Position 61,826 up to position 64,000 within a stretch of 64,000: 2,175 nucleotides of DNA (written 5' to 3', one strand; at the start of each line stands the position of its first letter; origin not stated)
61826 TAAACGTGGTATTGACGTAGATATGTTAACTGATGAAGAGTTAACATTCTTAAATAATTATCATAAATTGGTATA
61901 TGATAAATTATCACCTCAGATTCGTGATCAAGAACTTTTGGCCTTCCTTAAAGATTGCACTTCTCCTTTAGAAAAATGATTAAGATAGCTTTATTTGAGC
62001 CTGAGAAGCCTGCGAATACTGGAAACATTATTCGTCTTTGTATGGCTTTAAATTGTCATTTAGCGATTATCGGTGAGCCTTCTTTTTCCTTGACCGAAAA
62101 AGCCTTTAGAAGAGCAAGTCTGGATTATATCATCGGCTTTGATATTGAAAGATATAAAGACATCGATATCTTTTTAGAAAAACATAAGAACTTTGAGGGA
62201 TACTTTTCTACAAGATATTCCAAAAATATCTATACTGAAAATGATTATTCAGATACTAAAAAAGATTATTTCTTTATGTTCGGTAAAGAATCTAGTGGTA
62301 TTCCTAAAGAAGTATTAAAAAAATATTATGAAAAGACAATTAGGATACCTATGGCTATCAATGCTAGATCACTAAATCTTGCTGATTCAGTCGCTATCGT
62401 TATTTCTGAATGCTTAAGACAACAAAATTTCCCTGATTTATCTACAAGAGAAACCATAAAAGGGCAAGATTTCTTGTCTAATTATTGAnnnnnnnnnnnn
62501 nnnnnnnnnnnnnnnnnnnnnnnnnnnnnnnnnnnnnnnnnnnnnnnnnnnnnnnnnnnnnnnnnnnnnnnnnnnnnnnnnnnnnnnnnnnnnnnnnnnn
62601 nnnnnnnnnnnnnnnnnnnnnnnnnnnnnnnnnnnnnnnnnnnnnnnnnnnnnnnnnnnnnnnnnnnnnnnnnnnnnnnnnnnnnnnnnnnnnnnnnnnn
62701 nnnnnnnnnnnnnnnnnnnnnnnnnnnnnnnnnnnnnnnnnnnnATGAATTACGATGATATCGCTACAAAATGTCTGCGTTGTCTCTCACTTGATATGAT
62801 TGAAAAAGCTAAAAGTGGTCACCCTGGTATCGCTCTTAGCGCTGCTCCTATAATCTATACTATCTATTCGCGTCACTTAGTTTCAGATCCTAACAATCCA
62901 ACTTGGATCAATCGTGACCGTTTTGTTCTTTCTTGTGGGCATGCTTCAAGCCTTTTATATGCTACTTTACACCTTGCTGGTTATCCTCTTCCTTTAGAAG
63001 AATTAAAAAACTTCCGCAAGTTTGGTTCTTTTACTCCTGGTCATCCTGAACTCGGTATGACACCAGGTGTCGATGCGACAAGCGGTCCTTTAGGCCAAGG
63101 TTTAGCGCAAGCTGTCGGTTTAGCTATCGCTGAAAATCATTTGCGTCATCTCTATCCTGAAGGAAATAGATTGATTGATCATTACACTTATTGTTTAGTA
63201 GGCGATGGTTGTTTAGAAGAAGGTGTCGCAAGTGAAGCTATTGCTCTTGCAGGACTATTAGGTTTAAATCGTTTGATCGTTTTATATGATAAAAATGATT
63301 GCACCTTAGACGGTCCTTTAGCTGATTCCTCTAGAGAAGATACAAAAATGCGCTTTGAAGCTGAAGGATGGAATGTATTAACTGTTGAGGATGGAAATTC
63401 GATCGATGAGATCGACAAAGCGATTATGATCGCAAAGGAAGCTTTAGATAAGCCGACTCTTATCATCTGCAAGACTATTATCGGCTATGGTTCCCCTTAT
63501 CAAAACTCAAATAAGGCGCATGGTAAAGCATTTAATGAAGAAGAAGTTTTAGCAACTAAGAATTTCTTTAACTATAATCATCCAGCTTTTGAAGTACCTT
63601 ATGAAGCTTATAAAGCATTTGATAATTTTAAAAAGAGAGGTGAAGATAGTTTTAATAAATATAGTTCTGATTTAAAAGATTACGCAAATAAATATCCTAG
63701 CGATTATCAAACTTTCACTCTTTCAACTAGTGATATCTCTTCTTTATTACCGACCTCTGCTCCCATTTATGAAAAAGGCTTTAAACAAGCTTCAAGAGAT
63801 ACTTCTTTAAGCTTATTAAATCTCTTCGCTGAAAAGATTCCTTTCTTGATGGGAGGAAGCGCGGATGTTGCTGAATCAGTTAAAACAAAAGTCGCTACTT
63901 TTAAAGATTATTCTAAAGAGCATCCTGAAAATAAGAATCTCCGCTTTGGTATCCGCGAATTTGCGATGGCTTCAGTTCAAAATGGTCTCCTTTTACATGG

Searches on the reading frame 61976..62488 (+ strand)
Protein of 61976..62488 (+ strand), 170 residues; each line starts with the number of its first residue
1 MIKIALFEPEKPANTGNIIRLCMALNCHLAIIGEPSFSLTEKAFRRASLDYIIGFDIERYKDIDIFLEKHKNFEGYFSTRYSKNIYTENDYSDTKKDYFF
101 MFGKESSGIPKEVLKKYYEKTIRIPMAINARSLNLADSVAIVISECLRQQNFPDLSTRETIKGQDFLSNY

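Call 9: find_encoding_contigs(protein=window:61976-62488:+, flank=3000, max_places=10)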
Protein window:61976-62488:+ (170 aa): 3 contigs read that carry it; 1 place shown.
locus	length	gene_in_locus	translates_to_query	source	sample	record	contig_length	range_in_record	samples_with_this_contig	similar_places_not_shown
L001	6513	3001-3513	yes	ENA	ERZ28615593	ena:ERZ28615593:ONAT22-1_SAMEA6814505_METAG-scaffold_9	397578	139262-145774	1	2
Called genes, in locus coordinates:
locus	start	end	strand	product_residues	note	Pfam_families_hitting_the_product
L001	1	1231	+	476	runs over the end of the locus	PF00587:tRNA-synt_2b, PF03129:HGTP_anticodon, PF09180:ProRS-C_1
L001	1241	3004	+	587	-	PF01321:Creatinase_N, PF16189:Creatinase_N_2, PF00557:Peptidase_M24, PF16188:Peptidase_M24_C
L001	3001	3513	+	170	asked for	PF00588:SpoU_methylase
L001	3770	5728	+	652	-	PF00456:Transketolase_N, PF02779:Transket_pyr, PF22613:Transketolase_C_1, PF02780:Transketolase_C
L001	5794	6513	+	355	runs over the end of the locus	-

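Call 10: find_homologous_proteins(query=window:61976-62488:+, max_evalue=1e-20)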
Query window:61976-62488:+ (170 aa): 4232 proteins with E <= 1e-20 among 8000 candidates; the best 120 are listed.
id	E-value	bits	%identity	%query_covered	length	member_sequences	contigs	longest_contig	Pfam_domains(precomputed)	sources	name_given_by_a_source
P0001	5.4e-107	372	98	100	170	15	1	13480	PF00588.25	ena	-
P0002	8.9e-70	251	67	100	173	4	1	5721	PF00588.25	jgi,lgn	jgi:tRNA (cytidine/uridine-2'-O-)-methyltransferase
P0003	1.7e-69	251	68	100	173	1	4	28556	PF00588.25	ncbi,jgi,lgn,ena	ncbi:MAG: tRNA (cytidine(34)-2'-O)-methyltransferase [Bacilli bacterium]|jgi:tRNA (cytidine/uridine-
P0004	1.4e-68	248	68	100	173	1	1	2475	PF00588.25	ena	-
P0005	3.5e-68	246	65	100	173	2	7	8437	PF00588.25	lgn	-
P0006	1.7e-67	244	64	100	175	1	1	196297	PF00588.25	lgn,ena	-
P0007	5.0e-67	243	66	98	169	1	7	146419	PF00588.25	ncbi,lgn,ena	-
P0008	5.6e-67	242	67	100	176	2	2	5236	PF00588.25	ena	-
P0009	8.2e-67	242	65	100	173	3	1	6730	PF00588.25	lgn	-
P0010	1.3e-66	241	66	99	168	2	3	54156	PF00588.25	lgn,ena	-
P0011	1.3e-66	241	66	98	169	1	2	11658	PF00588.25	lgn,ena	-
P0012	1.3e-66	241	66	98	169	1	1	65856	PF00588.25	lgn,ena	-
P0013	1.5e-66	241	65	98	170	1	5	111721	PF00588.25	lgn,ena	-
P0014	3.4e-66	240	63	99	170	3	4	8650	PF00588.25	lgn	-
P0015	3.5e-66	240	66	98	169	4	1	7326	PF00588.25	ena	-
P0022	6.9e-65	236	64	100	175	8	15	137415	PF00588.25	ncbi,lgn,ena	-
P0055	4.8e-60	220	60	98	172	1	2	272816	PF00588.25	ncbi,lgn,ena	-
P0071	1.4e-57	212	58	97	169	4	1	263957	PF00588.25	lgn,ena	-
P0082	2.4e-55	205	56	99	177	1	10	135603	PF00588.25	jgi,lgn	jgi:tRNA (cytidine/uridine-2'-O-)-methyltransferase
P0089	1.5e-54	202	57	98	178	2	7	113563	PF00588.25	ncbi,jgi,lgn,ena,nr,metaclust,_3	ncbi:MAG: tRNA (cytidine(34)-2'-O)-methyltransferase [Bacilli bacterium]|jgi:tRNA (cytidine/uridine-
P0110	7.1e-50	187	57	98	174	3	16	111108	PF00588.25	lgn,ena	-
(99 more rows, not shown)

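Call 12: find_related_loci(query=A1, collection=genome_contigs, flank=4000)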
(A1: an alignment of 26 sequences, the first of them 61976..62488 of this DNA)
Query A1 (170 aa) in genome_contigs; peptide patterns used: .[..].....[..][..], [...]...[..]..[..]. (x = any residue, [..] = any of these).
599 stretches matched a pattern (row limit reached: there are more); 591 encode a relative of the query (tblastn E <= 1e-3); the best 80 are kept; 80 distinct loci.
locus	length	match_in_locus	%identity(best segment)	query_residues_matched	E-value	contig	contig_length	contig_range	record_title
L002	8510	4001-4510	65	1-170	5e-72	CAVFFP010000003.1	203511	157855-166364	bacterium isolate G02614-L1_cleanbin_000026 genome assembly, contig: Spades_G02614-L1_contig_19, whole genome shotgun se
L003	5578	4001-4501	57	1-167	1e-58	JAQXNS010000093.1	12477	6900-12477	MAG: bacterium isolate SUG1359 k141_3007346, whole genome shotgun sequence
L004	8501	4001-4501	54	1-167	4e-55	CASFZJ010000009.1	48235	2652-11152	uncultured bacterium isolate O80_L2_310310_idba_bin.52 genome assembly, contig: O80_L2_310310_idba_bin.52.fa_scaffold_37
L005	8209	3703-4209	54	1-169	8e-55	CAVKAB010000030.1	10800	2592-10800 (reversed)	Bacteroidaceae bacterium isolate H07658-L1_cleanbin_000012 genome assembly, contig: Spades_H07658-L1_contig_1411, whole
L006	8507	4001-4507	52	1-169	3e-54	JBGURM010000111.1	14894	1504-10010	MAG: Bacilli bacterium isolate ruminal_MAG_116 ruminal_MAG_116_contig_0115, whole genome shotgun sequence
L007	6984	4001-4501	50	1-167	1e-52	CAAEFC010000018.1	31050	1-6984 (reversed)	MAG TPA_asm: Bacilli bacterium, isolate HGM10897, WGS project CAAEFC010000000 data, contig: ERS396532_100_k85_21370, who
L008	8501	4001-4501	49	1-167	1e-51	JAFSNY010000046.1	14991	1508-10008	MAG: Bacilli bacterium isolate RGIG3315 Goat_Reticulum-5__c423105, whole genome shotgun sequence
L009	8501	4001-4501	47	1-167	1e-49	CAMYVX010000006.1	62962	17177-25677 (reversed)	MAG TPA_asm: uncultured Bacillales bacterium isolate SRR10912535_bin.26_metaWRAP_v1.3_MAG genome assembly, contig: ERZ14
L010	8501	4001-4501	48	1-167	3e-49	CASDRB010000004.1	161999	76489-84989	uncultured bacterium isolate SI.B26.metabat-bins.28 genome assembly, contig: SI.B26.metabat-bins.28.fa_k141_125119, whol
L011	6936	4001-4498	50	1-167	3e-49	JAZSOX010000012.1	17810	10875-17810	MAG: Bacilli bacterium isolate T1900044547_TS20190013.MAGScoT_cleanbin_000041 SGB_157_k141_1310986, whole genome shotgun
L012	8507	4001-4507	45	1-169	3e-47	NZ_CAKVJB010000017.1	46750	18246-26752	MAG: uncultured Holdemanella sp. isolate REFINED_METABAT215_TOP10_CONTIGS_1500_ASSEMBLY_K77_MERGED__Hadza_MoBio_hadza-E-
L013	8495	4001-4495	50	1-167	4e-46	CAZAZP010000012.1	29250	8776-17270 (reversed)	MAG TPA_asm: uncultured Erysipelotrichaceae bacterium isolate SRP192927_co2_827 genome assembly, contig: NODE_2088_lengt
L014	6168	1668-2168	46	1-167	6e-45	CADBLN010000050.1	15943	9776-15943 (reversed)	MAG: uncultured Erysipelotrichaceae bacterium isolate RUG14081 genome assembly, contig: RUG14081_asm_50, whole genome sh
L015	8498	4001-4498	48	1-167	1e-44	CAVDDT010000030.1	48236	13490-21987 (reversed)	Paratractidigestivibacter sp. isolate SRR8978354_cleanbin_000003 genome assembly, contig: Spades_SRR8978354_contig_21, w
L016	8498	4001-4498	45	1-167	1e-43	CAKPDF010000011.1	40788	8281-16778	MAG: uncultured Bacilli bacterium isolate REFINED_METABAT215_TOP10_CONTIGS_1500_ASSEMBLY_K77_MERGED__Hadza_MoBio_hadza-E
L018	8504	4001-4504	46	1-167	1e-40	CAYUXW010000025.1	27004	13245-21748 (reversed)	MAG TPA_asm: uncultured Erysipelotrichaceae bacterium isolate binchicken_co45_579 genome assembly, contig: NODE_2745_len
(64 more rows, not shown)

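Call 14: find_encoding_contigs(protein=P0003, flank=1500, max_places=4)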
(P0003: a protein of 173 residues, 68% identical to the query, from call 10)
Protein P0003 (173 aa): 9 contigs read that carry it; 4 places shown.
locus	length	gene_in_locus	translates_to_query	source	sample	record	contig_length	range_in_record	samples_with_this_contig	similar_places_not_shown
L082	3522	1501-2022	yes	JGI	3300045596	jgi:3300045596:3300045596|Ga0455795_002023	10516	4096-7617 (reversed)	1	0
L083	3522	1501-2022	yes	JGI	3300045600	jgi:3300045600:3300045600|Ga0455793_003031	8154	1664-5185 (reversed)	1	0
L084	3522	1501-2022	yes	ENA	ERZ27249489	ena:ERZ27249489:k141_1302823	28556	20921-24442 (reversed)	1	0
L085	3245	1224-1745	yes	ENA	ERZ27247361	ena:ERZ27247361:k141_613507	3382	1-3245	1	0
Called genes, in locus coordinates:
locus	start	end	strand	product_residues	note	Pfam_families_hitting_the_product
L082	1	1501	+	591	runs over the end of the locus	PF01321:Creatinase_N, PF16189:Creatinase_N_2, PF00557:Peptidase_M24, PF16188:Peptidase_M24_C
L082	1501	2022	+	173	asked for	PF00588:SpoU_methylase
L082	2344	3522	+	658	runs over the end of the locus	PF00456:Transketolase_N, PF02779:Transket_pyr, PF02780:Transketolase_C, PF22613:Transketolase_C_1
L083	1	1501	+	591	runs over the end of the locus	PF01321:Creatinase_N, PF16189:Creatinase_N_2, PF00557:Peptidase_M24, PF16188:Peptidase_M24_C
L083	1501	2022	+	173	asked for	PF00588:SpoU_methylase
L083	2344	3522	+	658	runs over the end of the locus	PF00456:Transketolase_N, PF02779:Transket_pyr, PF02780:Transketolase_C, PF22613:Transketolase_C_1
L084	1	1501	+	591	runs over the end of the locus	PF01321:Creatinase_N, PF16189:Creatinase_N_2, PF00557:Peptidase_M24, PF16188:Peptidase_M24_C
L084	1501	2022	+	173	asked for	PF00588:SpoU_methylase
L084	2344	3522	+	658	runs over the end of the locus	PF00456:Transketolase_N, PF02779:Transket_pyr, PF02780:Transketolase_C, PF22613:Transketolase_C_1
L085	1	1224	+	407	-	?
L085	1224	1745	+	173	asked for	PF00588:SpoU_methylase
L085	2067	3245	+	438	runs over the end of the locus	?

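Call 15: find_encoding_contigs(protein=P0007, flank=1500, max_places=4)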
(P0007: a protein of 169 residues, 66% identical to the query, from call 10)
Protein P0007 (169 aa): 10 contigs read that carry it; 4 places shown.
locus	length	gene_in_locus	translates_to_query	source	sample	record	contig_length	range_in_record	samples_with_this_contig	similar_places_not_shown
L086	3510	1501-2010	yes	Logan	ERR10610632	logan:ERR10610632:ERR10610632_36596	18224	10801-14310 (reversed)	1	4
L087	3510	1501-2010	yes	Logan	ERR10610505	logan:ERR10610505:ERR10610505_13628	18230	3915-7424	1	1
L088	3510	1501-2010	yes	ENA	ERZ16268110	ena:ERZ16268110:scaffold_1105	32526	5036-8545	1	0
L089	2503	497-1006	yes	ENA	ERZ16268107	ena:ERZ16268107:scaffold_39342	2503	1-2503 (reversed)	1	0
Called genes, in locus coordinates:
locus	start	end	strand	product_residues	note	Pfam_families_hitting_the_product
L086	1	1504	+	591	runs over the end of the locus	PF01321:Creatinase_N, PF16189:Creatinase_N_2, PF00557:Peptidase_M24, PF16188:Peptidase_M24_C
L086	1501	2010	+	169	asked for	PF00588:SpoU_methylase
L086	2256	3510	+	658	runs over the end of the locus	PF00456:Transketolase_N, PF02779:Transket_pyr, PF02780:Transketolase_C, PF22613:Transketolase_C_1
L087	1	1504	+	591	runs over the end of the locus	PF01321:Creatinase_N, PF16189:Creatinase_N_2, PF00557:Peptidase_M24, PF16188:Peptidase_M24_C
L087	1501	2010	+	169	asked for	PF00588:SpoU_methylase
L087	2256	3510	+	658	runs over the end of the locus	PF00456:Transketolase_N, PF02779:Transket_pyr, PF02780:Transketolase_C, PF22613:Transketolase_C_1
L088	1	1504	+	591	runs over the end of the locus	PF01321:Creatinase_N, PF16189:Creatinase_N_2, PF00557:Peptidase_M24, PF16188:Peptidase_M24_C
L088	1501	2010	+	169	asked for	PF00588:SpoU_methylase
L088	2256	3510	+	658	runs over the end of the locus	PF00456:Transketolase_N, PF02779:Transket_pyr, PF02780:Transketolase_C, PF22613:Transketolase_C_1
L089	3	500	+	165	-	?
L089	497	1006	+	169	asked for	PF00588:SpoU_methylase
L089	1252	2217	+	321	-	PF00456:Transketolase_N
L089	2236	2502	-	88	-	?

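Call 16: find_encoding_contigs(protein=P0013, flank=1500, max_places=4)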
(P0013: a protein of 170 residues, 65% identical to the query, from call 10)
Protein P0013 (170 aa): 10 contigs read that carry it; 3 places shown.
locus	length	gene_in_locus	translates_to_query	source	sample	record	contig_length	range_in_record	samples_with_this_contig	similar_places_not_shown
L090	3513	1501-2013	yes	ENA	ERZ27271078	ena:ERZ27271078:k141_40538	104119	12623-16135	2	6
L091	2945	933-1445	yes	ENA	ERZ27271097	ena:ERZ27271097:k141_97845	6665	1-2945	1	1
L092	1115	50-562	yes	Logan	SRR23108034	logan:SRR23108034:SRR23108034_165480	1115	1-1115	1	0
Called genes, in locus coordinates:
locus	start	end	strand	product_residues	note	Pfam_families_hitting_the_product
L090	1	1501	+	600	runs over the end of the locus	PF01321:Creatinase_N, PF16189:Creatinase_N_2, PF00557:Peptidase_M24, PF16188:Peptidase_M24_C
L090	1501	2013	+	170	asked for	PF00588:SpoU_methylase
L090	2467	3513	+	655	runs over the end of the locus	PF00456:Transketolase_N, PF02779:Transket_pyr, PF22613:Transketolase_C_1, PF02780:Transketolase_C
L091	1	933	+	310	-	?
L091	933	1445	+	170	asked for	PF00588:SpoU_methylase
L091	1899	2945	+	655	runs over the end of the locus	PF00456:Transketolase_N, PF02779:Transket_pyr, PF22613:Transketolase_C_1, PF02780:Transketolase_C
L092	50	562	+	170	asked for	PF00588:SpoU_methylase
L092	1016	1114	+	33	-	?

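Call 17: find_encoding_contigs(protein=P0022, flank=1500, max_places=4)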
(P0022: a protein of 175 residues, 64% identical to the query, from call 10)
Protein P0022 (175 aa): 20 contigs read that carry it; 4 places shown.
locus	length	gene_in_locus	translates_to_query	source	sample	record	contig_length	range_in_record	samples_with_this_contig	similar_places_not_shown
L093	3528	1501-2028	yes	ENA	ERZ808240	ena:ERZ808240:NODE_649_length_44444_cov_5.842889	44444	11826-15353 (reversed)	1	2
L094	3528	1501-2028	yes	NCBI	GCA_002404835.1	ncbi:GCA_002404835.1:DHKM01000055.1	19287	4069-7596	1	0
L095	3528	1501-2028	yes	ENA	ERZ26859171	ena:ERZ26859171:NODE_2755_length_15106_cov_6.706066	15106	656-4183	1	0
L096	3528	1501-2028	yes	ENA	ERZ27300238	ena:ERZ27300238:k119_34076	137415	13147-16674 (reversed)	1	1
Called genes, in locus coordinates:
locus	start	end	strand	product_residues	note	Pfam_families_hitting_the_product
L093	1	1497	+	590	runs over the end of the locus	PF01321:Creatinase_N, PF16189:Creatinase_N_2, PF00557:Peptidase_M24, PF16188:Peptidase_M24_C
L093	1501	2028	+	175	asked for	PF00588:SpoU_methylase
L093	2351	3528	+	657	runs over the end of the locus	PF00456:Transketolase_N, PF02779:Transket_pyr, PF02780:Transketolase_C, PF22613:Transketolase_C_1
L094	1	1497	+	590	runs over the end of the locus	PF01321:Creatinase_N, PF16189:Creatinase_N_2, PF00557:Peptidase_M24, PF16188:Peptidase_M24_C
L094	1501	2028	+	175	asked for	PF00588:SpoU_methylase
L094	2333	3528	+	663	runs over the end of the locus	PF00456:Transketolase_N, PF02779:Transket_pyr, PF22613:Transketolase_C_1, PF02780:Transketolase_C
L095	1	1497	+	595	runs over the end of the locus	PF01321:Creatinase_N, PF16189:Creatinase_N_2, PF00557:Peptidase_M24, PF16188:Peptidase_M24_C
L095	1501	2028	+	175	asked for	PF00588:SpoU_methylase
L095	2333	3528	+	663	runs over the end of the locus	PF00456:Transketolase_N, PF02779:Transket_pyr, PF22613:Transketolase_C_1, PF02780:Transketolase_C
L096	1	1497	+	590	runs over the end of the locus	PF01321:Creatinase_N, PF16189:Creatinase_N_2, PF00557:Peptidase_M24, PF16188:Peptidase_M24_C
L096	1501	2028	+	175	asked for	PF00588:SpoU_methylase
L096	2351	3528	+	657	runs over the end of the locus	PF00456:Transketolase_N, PF02779:Transket_pyr, PF02780:Transketolase_C, PF22613:Transketolase_C_1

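Call 36: find_encoding_contigs(protein=P0055, flank=1200, max_places=2)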
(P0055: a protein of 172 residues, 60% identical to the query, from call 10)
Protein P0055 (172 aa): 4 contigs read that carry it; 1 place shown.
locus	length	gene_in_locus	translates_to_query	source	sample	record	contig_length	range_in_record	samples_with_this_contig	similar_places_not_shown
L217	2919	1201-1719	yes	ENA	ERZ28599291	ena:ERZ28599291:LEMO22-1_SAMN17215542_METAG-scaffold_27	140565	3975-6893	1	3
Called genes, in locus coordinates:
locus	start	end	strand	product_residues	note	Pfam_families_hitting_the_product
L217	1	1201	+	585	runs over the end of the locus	PF01321:Creatinase_N, PF16189:Creatinase_N_2, PF00557:Peptidase_M24, PF16188:Peptidase_M24_C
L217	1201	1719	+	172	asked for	PF00588:SpoU_methylase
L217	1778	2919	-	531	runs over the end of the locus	PF05833:NFACT_N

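Call 37: find_encoding_contigs(protein=P0071, flank=1200, max_places=2)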
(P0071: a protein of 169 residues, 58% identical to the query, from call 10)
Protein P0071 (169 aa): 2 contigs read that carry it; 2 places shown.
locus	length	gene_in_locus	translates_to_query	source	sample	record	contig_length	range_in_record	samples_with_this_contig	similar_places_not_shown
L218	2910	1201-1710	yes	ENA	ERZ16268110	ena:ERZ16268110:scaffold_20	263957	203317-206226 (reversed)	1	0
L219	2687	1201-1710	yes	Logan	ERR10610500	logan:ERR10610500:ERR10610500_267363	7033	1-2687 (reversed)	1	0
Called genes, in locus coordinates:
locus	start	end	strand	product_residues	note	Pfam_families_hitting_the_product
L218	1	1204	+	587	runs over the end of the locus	PF01321:Creatinase_N, PF16189:Creatinase_N_2, PF00557:Peptidase_M24, PF16188:Peptidase_M24_C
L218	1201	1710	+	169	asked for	PF00588:SpoU_methylase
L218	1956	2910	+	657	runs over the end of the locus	PF00456:Transketolase_N, PF02779:Transket_pyr, PF22613:Transketolase_C_1, PF02780:Transketolase_C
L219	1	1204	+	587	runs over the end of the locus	PF01321:Creatinase_N, PF16189:Creatinase_N_2, PF00557:Peptidase_M24, PF16188:Peptidase_M24_C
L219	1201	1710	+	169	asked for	PF00588:SpoU_methylase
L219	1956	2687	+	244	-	?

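Call 38: find_encoding_contigs(protein=P0082, flank=1200, max_places=2)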
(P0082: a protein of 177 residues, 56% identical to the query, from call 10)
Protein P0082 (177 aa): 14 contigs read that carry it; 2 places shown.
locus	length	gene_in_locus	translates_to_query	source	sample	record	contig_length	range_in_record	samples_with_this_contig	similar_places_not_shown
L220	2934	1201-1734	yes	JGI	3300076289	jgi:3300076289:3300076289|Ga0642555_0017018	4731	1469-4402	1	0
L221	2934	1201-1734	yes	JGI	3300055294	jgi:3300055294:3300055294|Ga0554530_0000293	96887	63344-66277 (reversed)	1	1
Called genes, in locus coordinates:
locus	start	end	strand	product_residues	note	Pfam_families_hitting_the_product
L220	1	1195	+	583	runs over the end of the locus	PF01321:Creatinase_N, PF16189:Creatinase_N_2, PF00557:Peptidase_M24, PF16188:Peptidase_M24_C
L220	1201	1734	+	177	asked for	PF00588:SpoU_methylase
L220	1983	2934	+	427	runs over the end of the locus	?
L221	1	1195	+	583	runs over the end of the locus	PF01321:Creatinase_N, PF16189:Creatinase_N_2, PF00557:Peptidase_M24, PF16188:Peptidase_M24_C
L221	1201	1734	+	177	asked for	PF00588:SpoU_methylase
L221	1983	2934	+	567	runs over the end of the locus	PF03572:Peptidase_S41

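Call 39: find_encoding_contigs(protein=P0089, flank=1200, max_places=2)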
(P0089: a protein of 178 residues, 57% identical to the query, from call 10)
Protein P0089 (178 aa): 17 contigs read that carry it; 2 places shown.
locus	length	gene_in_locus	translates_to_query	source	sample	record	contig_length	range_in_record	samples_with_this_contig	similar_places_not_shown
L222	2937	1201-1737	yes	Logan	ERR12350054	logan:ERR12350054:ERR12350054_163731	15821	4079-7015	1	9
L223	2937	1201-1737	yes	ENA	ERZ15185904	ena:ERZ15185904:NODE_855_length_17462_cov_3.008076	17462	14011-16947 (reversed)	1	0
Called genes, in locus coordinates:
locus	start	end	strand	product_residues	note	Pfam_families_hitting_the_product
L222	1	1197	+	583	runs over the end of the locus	PF01321:Creatinase_N (weak), PF16189:Creatinase_N_2, PF00557:Peptidase_M24, PF16188:Peptidase_M24_C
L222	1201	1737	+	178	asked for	PF00588:SpoU_methylase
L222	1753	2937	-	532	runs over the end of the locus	PF05833:NFACT_N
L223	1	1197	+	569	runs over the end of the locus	?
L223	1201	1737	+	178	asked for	PF00588:SpoU_methylase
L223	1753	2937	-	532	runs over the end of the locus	PF05833:NFACT_N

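Call 40: find_encoding_contigs(protein=P0110, flank=1200, max_places=2)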
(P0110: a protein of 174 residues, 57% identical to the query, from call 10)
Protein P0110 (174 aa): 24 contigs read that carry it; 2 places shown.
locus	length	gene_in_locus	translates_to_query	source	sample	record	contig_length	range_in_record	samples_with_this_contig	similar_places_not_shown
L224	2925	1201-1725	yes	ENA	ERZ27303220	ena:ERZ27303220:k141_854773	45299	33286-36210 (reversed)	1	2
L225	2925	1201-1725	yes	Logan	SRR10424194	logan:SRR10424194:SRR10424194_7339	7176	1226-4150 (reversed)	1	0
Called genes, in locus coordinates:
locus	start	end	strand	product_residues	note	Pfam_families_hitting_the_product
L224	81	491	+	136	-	PF07486:Hydrolase_2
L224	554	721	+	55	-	-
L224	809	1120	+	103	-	PF02659:Mntp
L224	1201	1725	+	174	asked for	PF00588:SpoU_methylase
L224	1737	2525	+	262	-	-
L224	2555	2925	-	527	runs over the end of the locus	PF05833:NFACT_N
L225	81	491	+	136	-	PF07486:Hydrolase_2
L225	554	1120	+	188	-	PF02659:Mntp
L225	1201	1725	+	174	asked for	PF00588:SpoU_methylase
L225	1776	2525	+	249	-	-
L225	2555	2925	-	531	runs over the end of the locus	?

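Call 74: search_protein_families(library=pfam, proteins=[L216:5717-7471:-, L216:7464-8756:-, L216:5119-5376:-, window:61976-62488:+], max_evalue=0.00001)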
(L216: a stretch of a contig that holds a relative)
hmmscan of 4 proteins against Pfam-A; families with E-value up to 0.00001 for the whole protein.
L216:5717-7471:- (584 aa): 4 families
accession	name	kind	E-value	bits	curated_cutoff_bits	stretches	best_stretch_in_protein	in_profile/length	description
PF00152.25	tRNA-synt_2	-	1.2e-124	415.8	25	1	120-555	2-307/308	tRNA synthetases class II (D, K and N)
PF02938.19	GAD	-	1.7e-22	79.9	23.4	1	310-402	1-94/95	GAD domain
PF01336.31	tRNA_anti-codon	-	2.8e-15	56.4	27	1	23-102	1-75/75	OB-fold nucleic acid binding domain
PF01409.25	tRNA-synt_2d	-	1.5e-06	28.3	19.8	0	210-270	104-162/246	tRNA synthetases class II core domain (F)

L216:7464-8756:- (430 aa): 3 families
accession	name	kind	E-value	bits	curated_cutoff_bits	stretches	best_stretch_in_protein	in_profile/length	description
PF13393.11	tRNA-synt_His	-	3.2e-35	122.3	25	1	12-314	3-308/308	Histidyl-tRNA synthetase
PF03129.25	HGTP_anticodon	-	2.9e-18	66.3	21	1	333-420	2-93/94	Anticodon binding domain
PF00587.30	tRNA-synt_2b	-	3.1e-16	60.4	29.3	1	67-316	1-173/179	tRNA synthetase class II core domain (G, H, P, S and T)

L216:5119-5376:- (85 aa): 1 family
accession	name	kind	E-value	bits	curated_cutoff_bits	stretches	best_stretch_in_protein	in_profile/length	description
PF03672.18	UPF0154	-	2.6e-29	101.3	27.1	1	13-69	2-58/60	Uncharacterised protein family (UPF0154)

window:61976-62488:+ (170 aa): 1 family
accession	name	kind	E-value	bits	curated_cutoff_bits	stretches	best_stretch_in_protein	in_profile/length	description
PF00588.24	SpoU_methylase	-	1.2e-27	97.2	29.7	1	2-143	2-141/142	SpoU rRNA Methylase family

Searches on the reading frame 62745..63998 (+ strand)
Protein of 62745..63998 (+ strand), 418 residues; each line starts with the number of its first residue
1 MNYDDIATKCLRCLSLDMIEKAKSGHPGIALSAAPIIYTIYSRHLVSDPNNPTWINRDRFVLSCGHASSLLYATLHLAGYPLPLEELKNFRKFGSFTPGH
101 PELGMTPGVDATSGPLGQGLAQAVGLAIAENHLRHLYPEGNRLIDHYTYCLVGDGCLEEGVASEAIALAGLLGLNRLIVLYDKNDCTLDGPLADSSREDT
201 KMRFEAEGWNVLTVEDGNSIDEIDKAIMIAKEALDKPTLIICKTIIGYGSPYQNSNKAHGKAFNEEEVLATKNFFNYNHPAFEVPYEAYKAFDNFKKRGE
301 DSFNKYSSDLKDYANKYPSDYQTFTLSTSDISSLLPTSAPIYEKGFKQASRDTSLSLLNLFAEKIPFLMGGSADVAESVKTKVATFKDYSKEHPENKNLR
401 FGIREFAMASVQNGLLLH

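Call 74: search_protein_families(library=pfam, proteins=[window:62745-63998:+], max_evalue=0.00001)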
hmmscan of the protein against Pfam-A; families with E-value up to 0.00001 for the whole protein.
window:62745-63998:+ (418 aa): 2 families
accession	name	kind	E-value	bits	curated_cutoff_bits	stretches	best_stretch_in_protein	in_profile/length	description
PF00456.26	Transketolase_N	-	2.7e-120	401.8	22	1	7-325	5-326/334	Transketolase, thiamine diphosphate binding domain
PF02779.29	Transket_pyr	-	3.2e-06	27.3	27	1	349-418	4-70/174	Transketolase, pyrimidine binding domain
